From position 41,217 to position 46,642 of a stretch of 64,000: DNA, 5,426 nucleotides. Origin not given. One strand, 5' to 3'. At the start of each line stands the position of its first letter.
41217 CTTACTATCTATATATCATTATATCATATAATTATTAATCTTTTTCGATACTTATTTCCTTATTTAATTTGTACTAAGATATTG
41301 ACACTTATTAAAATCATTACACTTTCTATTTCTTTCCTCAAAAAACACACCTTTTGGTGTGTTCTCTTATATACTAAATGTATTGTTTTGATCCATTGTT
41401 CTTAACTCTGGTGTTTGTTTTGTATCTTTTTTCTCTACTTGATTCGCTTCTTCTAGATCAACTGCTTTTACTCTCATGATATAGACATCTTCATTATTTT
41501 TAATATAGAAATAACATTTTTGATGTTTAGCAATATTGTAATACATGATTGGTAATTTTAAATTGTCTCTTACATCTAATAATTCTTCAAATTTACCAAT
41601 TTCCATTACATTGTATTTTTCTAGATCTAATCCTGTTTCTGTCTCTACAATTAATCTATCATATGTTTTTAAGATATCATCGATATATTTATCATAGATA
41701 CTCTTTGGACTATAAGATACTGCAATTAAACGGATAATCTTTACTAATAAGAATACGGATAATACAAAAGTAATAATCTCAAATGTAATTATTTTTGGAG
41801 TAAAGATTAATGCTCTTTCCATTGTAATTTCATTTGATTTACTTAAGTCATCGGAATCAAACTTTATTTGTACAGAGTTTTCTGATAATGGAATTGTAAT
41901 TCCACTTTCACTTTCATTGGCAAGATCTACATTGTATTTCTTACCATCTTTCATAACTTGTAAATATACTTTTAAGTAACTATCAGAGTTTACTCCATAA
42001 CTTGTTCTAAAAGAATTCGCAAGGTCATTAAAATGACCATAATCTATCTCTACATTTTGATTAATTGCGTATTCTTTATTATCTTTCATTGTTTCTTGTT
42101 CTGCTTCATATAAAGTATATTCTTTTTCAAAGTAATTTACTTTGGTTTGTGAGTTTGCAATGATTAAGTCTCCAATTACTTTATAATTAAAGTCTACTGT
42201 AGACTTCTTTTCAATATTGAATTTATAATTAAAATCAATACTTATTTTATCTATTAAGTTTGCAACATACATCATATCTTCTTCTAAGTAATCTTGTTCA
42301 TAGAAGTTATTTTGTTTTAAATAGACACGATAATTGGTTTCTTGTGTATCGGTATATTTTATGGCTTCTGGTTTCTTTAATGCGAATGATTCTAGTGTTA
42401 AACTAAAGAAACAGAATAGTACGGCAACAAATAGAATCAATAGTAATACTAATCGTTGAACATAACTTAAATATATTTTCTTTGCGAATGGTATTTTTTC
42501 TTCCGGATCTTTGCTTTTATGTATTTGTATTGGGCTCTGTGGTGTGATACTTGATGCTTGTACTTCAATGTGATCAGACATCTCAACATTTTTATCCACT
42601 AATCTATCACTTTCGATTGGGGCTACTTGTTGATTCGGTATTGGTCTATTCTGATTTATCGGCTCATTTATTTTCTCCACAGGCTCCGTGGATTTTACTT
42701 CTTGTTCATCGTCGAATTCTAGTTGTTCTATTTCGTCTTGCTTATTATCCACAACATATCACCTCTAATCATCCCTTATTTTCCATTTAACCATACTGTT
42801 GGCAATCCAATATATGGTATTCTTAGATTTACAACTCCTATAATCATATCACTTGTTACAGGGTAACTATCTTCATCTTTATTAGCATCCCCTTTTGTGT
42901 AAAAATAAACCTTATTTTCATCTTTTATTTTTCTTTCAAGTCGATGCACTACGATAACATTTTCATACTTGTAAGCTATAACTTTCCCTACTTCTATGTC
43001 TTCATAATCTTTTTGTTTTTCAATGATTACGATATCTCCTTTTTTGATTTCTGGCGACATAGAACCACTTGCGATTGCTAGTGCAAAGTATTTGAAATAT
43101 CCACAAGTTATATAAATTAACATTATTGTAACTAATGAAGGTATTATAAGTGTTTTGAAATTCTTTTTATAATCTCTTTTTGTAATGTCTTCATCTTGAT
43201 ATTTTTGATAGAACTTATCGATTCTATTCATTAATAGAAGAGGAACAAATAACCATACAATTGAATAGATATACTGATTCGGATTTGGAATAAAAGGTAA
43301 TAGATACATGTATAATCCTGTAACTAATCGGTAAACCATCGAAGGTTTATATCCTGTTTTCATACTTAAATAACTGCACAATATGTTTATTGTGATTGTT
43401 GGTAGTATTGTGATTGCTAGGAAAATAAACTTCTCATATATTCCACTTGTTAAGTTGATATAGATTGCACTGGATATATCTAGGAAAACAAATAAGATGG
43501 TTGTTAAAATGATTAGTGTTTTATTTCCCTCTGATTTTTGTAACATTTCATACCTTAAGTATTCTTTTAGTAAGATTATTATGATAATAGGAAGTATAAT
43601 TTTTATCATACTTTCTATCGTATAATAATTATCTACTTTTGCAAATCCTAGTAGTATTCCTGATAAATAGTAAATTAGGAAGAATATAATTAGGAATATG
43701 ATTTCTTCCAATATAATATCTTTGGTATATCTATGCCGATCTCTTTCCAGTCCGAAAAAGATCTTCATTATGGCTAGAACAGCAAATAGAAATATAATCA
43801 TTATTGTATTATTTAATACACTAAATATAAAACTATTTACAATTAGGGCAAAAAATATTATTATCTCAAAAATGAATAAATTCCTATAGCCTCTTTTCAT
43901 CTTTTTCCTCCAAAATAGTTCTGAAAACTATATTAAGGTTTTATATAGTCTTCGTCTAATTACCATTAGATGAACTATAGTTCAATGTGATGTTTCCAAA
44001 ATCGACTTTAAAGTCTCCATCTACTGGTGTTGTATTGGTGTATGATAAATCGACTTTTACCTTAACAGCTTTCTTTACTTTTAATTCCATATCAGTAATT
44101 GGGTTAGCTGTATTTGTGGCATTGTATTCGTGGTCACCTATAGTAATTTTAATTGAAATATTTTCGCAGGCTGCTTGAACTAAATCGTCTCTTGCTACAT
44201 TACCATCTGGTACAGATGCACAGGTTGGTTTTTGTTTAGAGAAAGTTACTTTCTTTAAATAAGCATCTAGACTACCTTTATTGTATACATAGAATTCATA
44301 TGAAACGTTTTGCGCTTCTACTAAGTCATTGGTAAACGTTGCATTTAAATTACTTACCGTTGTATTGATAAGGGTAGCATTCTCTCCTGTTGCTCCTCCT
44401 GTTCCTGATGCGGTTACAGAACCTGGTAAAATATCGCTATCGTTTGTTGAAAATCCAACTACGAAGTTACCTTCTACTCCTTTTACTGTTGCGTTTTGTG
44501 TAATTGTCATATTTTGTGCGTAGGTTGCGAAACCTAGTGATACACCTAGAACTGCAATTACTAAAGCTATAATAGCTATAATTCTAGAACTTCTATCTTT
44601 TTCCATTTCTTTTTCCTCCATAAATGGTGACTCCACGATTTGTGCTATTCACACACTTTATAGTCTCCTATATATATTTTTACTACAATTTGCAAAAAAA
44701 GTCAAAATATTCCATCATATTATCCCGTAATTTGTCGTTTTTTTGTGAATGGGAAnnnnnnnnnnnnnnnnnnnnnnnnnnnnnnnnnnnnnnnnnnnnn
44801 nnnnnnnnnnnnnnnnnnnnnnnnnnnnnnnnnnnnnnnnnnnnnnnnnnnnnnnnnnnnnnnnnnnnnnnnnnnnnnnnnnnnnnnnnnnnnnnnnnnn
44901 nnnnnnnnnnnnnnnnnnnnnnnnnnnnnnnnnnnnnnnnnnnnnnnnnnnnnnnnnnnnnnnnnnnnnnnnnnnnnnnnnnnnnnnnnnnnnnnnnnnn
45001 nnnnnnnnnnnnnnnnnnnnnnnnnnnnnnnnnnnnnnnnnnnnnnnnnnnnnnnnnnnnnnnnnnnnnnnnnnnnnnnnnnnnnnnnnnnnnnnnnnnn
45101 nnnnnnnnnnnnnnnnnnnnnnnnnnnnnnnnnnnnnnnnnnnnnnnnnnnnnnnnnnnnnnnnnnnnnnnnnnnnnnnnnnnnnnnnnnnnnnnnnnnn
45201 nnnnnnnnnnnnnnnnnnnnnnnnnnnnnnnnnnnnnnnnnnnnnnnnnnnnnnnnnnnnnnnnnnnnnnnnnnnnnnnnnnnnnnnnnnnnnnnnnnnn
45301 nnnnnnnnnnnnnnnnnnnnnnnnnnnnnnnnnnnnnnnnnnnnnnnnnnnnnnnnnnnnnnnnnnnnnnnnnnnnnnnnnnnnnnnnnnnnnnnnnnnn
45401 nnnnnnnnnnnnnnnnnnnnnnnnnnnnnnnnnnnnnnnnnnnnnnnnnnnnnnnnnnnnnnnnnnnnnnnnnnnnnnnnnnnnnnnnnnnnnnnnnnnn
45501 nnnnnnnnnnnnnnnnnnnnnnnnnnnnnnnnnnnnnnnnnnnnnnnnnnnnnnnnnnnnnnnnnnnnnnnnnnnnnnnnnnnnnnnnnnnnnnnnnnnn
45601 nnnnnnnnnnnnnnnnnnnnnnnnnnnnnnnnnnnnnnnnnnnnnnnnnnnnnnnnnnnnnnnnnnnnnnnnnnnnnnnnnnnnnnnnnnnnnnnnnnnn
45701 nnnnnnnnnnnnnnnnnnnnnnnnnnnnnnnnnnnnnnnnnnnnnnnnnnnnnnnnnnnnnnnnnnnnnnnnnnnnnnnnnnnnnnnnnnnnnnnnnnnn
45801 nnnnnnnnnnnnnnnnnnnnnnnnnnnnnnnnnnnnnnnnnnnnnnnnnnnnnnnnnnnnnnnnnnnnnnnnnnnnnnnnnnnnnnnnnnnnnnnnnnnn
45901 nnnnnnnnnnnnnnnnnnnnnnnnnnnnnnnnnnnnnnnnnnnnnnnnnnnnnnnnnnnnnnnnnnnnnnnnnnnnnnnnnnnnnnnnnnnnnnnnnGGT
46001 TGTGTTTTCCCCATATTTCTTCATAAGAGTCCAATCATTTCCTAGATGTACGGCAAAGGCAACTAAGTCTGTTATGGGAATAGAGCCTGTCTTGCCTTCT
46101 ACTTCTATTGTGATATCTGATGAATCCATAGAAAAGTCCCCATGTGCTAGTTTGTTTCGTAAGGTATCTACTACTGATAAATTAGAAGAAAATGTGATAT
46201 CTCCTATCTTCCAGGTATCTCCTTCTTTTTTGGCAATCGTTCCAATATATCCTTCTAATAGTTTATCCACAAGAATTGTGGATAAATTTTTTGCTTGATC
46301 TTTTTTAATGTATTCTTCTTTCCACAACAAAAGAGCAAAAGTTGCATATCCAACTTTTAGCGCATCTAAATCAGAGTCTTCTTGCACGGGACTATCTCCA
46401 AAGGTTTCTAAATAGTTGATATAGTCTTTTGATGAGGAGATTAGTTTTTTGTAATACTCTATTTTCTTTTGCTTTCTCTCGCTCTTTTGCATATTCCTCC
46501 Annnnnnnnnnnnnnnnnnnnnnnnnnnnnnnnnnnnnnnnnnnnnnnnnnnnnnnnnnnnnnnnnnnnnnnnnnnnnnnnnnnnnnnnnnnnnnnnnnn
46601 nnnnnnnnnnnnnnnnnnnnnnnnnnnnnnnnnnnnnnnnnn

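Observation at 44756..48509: Operon-like trio of an Abi_2 HEPN protein, an HtrA-type protease and a two-HEPN protein: candidate undescribed RNase/protease defence module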

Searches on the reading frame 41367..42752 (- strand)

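Call 3: search_protein_families(library=pfam, proteins=[window:41367-42752:-], max_evalue=0.01)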
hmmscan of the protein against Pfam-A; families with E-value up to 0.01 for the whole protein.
window:41367-42752:- (461 aa): 2 families
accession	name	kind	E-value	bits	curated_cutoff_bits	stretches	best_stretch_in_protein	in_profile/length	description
PF17231.7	DUF5305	-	1.6e-10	41.2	29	1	209-425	2-216/217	Family of unknown function (DUF5305)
PF17547.7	DUF5462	-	0.0036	17.2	25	1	197-299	33-134/157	Family of unknown function (DUF5462)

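Call 4: search_protein_families(library=padloc, proteins=[window:41367-42752:-], max_evalue=0.01)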
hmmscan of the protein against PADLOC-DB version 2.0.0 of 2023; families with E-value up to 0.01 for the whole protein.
window:41367-42752:- (461 aa): 0 families

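Call 6: search_protein_families(library=ncbifam, proteins=[window:41367-42752:-], max_evalue=0.01)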
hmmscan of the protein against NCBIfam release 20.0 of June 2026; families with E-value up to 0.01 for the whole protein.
window:41367-42752:- (461 aa): 0 families

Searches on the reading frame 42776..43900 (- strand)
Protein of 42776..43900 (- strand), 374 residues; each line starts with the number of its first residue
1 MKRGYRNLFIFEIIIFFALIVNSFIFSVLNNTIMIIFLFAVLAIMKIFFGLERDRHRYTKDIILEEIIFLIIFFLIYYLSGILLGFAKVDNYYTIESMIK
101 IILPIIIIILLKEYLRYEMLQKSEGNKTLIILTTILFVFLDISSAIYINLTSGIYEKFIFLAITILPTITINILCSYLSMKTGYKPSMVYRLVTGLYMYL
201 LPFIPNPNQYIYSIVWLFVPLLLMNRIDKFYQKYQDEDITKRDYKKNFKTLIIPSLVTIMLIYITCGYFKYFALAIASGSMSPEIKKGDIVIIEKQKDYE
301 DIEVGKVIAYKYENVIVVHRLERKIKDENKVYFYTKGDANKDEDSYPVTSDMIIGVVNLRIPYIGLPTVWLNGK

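Call 3: search_protein_families(library=pfam, proteins=[window:42776-43900:-], max_evalue=0.01)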
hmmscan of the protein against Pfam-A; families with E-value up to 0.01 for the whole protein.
window:42776-43900:- (374 aa): 2 families
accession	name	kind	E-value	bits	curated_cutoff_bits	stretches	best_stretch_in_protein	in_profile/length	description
PF00717.28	Peptidase_S24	-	3.6e-07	30.3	23.3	1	270-357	34-115/116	Peptidase S24-like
PF10502.14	Peptidase_S26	-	7.2e-05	23.2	22.9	1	253-314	5-67/168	Signal peptidase, peptidase S26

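Call 4: search_protein_families(library=padloc, proteins=[window:42776-43900:-], max_evalue=0.01)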
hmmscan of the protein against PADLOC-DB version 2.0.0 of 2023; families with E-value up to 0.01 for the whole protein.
window:42776-43900:- (374 aa): 0 families

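Call 6: search_protein_families(library=ncbifam, proteins=[window:42776-43900:-], max_evalue=0.01)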
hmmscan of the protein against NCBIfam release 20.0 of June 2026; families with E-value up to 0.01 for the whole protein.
window:42776-43900:- (374 aa): 4 families
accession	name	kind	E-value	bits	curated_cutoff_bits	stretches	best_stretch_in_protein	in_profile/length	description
TIGR02228.1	sigpep_I_arch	equivalog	3.7e-24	85.4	51.85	1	252-370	10-132/158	signal peptidase I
NF046067.1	SigPepSipWBacil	equivalog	7.3e-20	71.3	190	1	274-365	41-134/189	signal peptidase I SipW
TIGR02227.1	sigpep_I_bact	equivalog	7.7e-07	29.1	47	1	255-319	4-72/162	signal peptidase I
TIGR02754.1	sod_Ni_protease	equivalog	0.0068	16.9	63.25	0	278-357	5-88/90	nickel-type superoxide dismutase maturation protease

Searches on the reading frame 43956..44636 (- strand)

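Call 3: search_protein_families(library=pfam, proteins=[window:43956-44636:-], max_evalue=0.01)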
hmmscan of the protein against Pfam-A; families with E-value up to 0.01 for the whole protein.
window:43956-44636:- (226 aa): 1 family
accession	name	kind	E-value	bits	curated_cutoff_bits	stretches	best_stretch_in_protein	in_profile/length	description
PF22544.2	HYDIN_VesB_CFA65-like_Ig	-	0.0032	18.1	25.5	0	108-142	18-51/100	HYDIN/CFA65/VesB-like, Ig-like domain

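Call 4: search_protein_families(library=padloc, proteins=[window:43956-44636:-], max_evalue=0.01)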
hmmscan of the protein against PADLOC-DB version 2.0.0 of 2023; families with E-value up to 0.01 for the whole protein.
window:43956-44636:- (226 aa): 0 families

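Call 6: search_protein_families(library=ncbifam, proteins=[window:43956-44636:-], max_evalue=0.01)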
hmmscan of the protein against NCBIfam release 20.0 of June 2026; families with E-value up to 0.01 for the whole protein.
window:43956-44636:- (226 aa): 0 families

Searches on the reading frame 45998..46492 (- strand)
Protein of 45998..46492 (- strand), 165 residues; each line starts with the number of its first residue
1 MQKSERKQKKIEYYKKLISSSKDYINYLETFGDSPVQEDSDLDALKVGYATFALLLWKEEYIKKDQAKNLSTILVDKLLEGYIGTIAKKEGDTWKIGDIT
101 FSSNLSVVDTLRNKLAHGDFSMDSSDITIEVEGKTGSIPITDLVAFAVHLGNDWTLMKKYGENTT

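Call 52: predict_structure(alignment_id=A3)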
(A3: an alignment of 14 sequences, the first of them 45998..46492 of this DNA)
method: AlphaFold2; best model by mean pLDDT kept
length: 165 residues; sequences in the alignment: 14
mean_pLDDT: 81.6   pTM: 0.74
mean pLDDT of the five models: 81.6, 80.0, 78.1, 77.4, 76.6
residues with pLDDT >= 90: 50; 70-90: 83; 50-70: 29; < 50: 3
segments of 3 or more residues with pLDDT < 50: 163-165
pLDDT, mean of each block of 10 residues (from residue 1): 73 85 86 80 89 82 60 70 89 93 89 90 90 94 90 65 45
secondary structure, 60 per line:
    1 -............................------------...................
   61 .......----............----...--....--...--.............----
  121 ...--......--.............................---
elements in order: H2-29 H42-67 H72-83 E88-90 E93-96 E99-101 H104-116 E121-123 E126-131 E134-139 H140-162

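Call 56: fold_search(model_id=the predicted structure, library=pdb)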
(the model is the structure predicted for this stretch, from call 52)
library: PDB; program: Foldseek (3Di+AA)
matches with E <= 10: 373; with E <= 0.001: 0
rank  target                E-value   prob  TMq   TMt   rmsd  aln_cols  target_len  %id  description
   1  6lea_D                1.9e-01  0.12  0.17  0.22  15.9       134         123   11  Structure of FliS chaperone in complex with flagellin and HP1076 (released 2020-05-13)
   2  3k1i_C                2.0e-01  0.09  0.15  0.20  16.6       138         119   12  Crystal strcture of FliS-HP1076 complex in H. pylori (released 2010-06-30)
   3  6pxl_H                2.2e-01  0.12  0.18  0.10  16.6       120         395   15  3.74 Angstroms resolution structure of HlsU with an axial-channel plug (released 2020-07-29)
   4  7kb3_A                3.0e-01  0.51  0.18  0.14   6.2        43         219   16  The structure of a sensor domain of a histidine kinase (VxrA) from Vibrio cholerae O1 biovar eltor str. N16961, 2nd fo (released 2020-10-14)
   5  3k1i_D                3.0e-01  0.08  0.16  0.20  16.6       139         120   12  Crystal strcture of FliS-HP1076 complex in H. pylori (released 2010-06-30)
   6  7kb3_D                3.7e-01  0.47  0.18  0.14   6.2        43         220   16  The structure of a sensor domain of a histidine kinase (VxrA) from Vibrio cholerae O1 biovar eltor str. N16961, 2nd fo (released 2020-10-14)
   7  7cjr                  4.1e-01  0.33  0.18  0.14   9.0        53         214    9  Crystal structure of a periplasmic sensor domain of histidine kinase VbrK (released 2020-09-16)
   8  7kb9_A                6.3e-01  0.33  0.18  0.14   6.2        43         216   16  THE STRUCTURE OF A SENSOR DOMAIN OF A HISTIDINE KINASE (VxrA) FROM VIBRIO CHOLERAE O1 BIOVAR ELTOR STR. N16961, D238-T (released 2020-10-14)
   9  7ob9_M                7.1e-01  0.06  0.12  0.07  11.0        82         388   12  Cryo-EM structure of human RNA Polymerase I in elongation state (released 2021-12-08)
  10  7kb3_C                8.6e-01  0.30  0.18  0.14   6.2        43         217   16  The structure of a sensor domain of a histidine kinase (VxrA) from Vibrio cholerae O1 biovar eltor str. N16961, 2nd fo (released 2020-10-14)
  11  7kb9_B                8.6e-01  0.28  0.18  0.14   6.3        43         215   16  THE STRUCTURE OF A SENSOR DOMAIN OF A HISTIDINE KINASE (VxrA) FROM VIBRIO CHOLERAE O1 BIOVAR ELTOR STR. N16961, D238-T (released 2020-10-14)
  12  1y2m_B                8.6e-01  0.04  0.19  0.07  14.6       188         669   14  Crystal structure of phenylalanine ammonia-lyase from yeast Rhododporidium toruloides (released 2005-11-01)
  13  7npa_D                9.7e-01  0.30  0.16  0.05   4.6        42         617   24  Crystal structure of the Coenzyme F420-dependent sulfite reductase from Methanothermococcus thermolithotrophicus at 1. (released 2022-03-23)
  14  7la6                  9.7e-01  0.28  0.18  0.14   5.8        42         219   17  THE STRUCTURE OF A SENSOR DOMAIN OF A HISTIDINE KINASE (VxrA) FROM VIBRIO CHOLERAE O1 BIOVAR ELTOR STR. N16961, N239 del (released 2021-01-27)
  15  8rb0_A                1.0e+00  0.07  0.22  0.05  18.1       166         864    9  The crystal structure of DNA-bound human MutSbeta (MSH2_E749A/MSH3) in the canonical mismatch bound conformation with  (released 2025-06-11)
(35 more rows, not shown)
